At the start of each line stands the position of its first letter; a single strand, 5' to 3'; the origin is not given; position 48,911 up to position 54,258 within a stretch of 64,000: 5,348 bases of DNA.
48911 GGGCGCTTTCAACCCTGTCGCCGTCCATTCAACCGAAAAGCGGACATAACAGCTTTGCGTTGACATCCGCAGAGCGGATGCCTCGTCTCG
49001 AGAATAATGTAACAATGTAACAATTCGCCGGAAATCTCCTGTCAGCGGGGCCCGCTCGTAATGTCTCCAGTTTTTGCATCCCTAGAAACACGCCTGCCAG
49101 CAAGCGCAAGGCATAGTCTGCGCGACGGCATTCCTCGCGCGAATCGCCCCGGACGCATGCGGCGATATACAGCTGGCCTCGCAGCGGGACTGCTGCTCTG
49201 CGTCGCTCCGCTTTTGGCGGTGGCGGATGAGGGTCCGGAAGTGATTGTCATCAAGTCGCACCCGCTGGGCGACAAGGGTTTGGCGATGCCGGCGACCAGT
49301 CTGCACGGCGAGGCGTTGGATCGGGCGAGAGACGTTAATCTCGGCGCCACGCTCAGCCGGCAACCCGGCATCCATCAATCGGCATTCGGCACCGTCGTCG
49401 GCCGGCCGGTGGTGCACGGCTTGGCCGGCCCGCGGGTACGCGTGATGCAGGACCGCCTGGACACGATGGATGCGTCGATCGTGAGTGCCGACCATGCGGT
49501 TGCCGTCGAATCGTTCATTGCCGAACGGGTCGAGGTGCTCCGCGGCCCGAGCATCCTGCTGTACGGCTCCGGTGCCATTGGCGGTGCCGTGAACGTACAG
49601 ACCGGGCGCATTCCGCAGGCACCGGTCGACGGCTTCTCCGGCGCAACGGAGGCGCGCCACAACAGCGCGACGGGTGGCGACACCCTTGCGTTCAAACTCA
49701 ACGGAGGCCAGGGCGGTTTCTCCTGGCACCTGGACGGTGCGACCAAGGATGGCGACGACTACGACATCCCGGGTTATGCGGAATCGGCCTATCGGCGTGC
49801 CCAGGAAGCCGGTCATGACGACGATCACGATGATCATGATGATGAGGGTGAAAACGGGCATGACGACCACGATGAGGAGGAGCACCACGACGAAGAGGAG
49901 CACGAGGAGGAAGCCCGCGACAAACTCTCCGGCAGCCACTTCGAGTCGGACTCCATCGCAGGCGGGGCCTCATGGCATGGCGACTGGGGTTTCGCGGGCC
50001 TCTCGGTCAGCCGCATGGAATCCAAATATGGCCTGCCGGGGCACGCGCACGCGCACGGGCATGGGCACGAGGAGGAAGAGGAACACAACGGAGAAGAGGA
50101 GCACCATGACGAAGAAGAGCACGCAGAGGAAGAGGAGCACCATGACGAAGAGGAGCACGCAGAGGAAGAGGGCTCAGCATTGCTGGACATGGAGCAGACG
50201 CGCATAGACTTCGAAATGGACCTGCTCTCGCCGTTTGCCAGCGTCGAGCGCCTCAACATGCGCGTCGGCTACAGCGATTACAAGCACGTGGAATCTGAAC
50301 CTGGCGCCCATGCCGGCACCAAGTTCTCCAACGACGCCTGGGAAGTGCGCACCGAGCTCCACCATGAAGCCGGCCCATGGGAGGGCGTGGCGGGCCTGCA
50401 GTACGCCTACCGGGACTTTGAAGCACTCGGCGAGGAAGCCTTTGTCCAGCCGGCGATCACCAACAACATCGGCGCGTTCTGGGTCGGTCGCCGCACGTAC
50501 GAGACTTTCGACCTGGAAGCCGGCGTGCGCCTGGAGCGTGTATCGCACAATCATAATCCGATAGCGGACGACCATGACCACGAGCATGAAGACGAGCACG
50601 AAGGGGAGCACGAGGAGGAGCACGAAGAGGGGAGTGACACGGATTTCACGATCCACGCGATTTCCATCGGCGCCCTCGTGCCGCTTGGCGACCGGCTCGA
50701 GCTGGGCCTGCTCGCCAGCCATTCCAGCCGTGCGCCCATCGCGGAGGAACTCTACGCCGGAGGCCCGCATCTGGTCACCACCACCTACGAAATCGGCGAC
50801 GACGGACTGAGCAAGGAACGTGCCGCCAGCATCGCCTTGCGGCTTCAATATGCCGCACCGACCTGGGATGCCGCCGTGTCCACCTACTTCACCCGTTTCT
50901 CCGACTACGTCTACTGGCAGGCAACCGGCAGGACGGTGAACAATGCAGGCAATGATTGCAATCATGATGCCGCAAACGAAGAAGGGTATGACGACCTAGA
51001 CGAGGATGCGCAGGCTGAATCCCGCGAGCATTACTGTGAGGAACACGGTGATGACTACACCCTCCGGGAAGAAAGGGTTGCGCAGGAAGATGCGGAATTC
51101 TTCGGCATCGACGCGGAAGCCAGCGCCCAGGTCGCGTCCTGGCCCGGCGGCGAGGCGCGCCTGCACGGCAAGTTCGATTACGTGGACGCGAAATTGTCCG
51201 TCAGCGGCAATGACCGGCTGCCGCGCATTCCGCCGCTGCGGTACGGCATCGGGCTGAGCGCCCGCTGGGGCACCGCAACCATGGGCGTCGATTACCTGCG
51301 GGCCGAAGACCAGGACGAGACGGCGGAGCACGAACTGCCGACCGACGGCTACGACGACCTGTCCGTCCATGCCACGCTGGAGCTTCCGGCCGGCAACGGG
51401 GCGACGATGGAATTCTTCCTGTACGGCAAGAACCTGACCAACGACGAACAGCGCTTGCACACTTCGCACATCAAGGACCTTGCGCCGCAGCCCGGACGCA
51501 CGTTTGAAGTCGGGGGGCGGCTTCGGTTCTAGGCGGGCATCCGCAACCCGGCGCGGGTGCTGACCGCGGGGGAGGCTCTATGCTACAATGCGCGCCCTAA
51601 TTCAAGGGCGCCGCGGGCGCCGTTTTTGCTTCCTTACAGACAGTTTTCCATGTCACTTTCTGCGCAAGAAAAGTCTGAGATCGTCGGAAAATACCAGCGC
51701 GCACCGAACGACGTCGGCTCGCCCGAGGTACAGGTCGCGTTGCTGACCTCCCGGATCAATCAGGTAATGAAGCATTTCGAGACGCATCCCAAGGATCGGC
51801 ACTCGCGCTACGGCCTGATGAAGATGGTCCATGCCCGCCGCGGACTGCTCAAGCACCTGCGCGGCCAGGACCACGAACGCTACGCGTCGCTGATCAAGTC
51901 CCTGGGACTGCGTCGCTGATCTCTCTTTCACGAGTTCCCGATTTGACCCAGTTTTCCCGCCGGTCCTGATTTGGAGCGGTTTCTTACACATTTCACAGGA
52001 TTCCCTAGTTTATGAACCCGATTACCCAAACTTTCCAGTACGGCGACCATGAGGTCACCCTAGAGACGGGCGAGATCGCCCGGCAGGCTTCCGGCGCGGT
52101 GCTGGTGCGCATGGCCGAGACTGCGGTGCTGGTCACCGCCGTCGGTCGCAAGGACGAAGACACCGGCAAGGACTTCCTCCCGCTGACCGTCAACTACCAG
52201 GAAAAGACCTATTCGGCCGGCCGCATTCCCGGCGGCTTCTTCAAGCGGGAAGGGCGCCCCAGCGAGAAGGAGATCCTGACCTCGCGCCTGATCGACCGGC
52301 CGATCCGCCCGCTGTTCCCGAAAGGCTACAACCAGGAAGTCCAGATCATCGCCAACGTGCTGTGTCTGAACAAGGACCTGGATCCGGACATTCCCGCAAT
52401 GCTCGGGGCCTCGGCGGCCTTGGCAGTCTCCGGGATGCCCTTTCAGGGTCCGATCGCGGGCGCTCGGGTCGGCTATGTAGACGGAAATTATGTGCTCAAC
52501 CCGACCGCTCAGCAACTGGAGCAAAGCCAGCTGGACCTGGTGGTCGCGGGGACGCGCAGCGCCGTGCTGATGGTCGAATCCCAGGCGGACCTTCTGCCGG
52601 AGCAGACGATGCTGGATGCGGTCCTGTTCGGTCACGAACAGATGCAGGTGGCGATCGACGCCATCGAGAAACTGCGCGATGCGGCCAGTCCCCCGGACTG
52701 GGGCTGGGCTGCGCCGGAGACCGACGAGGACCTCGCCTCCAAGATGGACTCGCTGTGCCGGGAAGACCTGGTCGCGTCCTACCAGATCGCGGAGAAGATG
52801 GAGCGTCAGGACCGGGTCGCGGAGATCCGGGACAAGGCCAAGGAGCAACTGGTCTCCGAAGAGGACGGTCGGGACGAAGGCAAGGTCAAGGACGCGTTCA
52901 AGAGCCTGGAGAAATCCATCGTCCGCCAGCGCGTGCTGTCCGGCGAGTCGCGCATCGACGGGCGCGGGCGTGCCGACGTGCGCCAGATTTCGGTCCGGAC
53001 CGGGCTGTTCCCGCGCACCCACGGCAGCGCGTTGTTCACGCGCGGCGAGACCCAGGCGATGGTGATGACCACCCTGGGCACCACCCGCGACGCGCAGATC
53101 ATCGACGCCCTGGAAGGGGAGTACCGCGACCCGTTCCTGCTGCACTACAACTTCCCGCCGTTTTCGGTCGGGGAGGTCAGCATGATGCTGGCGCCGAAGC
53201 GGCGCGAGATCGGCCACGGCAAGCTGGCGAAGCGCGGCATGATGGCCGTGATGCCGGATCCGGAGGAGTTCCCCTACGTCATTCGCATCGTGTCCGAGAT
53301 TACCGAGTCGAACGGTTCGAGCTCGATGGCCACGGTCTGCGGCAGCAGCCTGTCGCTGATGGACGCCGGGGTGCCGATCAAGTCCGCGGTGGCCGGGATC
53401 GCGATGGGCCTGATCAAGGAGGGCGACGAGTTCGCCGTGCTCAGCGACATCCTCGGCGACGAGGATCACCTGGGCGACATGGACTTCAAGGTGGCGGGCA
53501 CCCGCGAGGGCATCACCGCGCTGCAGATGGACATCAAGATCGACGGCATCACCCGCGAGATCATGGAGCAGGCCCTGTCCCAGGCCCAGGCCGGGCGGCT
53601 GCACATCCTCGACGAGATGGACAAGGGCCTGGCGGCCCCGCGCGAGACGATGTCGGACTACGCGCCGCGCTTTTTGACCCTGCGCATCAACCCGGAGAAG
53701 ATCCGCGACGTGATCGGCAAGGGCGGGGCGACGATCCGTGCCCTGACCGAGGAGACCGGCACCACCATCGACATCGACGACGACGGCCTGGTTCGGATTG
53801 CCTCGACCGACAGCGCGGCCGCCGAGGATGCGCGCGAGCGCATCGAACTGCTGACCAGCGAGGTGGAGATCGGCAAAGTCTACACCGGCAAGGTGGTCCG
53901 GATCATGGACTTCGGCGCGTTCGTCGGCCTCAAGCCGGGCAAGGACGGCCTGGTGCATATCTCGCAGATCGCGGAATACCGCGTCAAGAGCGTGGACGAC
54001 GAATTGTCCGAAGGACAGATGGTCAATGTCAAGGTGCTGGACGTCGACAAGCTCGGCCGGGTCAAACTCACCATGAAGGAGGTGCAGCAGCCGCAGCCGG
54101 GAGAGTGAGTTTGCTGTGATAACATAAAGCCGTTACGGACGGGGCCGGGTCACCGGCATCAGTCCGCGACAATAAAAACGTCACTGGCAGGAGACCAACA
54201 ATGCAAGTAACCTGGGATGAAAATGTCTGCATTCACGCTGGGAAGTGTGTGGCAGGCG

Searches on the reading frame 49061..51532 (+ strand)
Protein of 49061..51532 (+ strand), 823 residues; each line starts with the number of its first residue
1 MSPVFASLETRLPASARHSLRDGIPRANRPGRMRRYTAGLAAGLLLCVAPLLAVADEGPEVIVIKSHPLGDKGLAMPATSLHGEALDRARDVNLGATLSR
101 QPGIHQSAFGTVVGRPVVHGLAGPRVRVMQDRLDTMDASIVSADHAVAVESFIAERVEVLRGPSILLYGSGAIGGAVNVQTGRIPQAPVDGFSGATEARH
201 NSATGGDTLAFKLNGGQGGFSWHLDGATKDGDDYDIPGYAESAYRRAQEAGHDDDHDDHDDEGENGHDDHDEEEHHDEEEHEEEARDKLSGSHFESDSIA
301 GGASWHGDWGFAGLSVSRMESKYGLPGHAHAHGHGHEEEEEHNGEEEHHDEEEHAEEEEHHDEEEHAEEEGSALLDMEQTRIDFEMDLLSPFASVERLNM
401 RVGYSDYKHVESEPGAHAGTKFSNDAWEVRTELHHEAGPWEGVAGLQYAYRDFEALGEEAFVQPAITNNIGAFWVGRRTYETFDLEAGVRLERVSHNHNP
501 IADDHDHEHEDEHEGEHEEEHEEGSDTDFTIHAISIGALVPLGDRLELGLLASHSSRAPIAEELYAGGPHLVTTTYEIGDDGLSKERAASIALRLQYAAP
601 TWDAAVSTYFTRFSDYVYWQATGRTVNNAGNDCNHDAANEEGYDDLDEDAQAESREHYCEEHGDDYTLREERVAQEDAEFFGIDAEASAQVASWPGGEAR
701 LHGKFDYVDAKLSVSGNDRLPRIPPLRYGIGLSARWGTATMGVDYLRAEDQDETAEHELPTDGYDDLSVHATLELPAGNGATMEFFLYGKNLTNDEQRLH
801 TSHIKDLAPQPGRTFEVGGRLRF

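Call 41: search_protein_families(library=pfam, proteins=[window:49061-51532:+], max_evalue=0.00001)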
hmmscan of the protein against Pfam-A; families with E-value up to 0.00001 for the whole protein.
window:49061-51532:+ (823 aa): 2 families
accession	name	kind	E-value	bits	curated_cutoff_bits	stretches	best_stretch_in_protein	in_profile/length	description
PF00593.30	TonB_dep_Rec_b-barrel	-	5.5e-17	63.2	27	1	396-792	78-436/436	TonB dependent receptor-like, beta-barrel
PF07715.20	Plug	-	2.5e-13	50.9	23.9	1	76-176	7-107/107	TonB-dependent Receptor Plug Domain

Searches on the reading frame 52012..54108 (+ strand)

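Call 41: search_protein_families(library=pfam, proteins=[window:52012-54108:+], max_evalue=0.00001)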
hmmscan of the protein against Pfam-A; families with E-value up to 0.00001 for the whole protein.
window:52012-54108:+ (698 aa): 5 families
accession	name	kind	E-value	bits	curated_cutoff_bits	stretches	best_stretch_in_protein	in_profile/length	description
PF01138.27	RNase_PH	-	7.2e-55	185.4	25.5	2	14-143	4-130/130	3' exoribonuclease family, domain 1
PF03725.20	RNase_PH_C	-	2.2e-25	88.8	20.8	2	146-209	1-66/67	3' exoribonuclease family, domain 2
PF03726.19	PNPase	-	2.3e-19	70.1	24.6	1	241-318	2-80/81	Polyribonucleotide nucleotidyltransferase, RNA binding domain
PF00575.29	S1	-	2.3e-17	63.6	22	1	618-688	2-73/74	S1 RNA binding domain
PF00013.35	KH_1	-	8.1e-12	45.2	21.5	1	556-612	3-65/66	KH domain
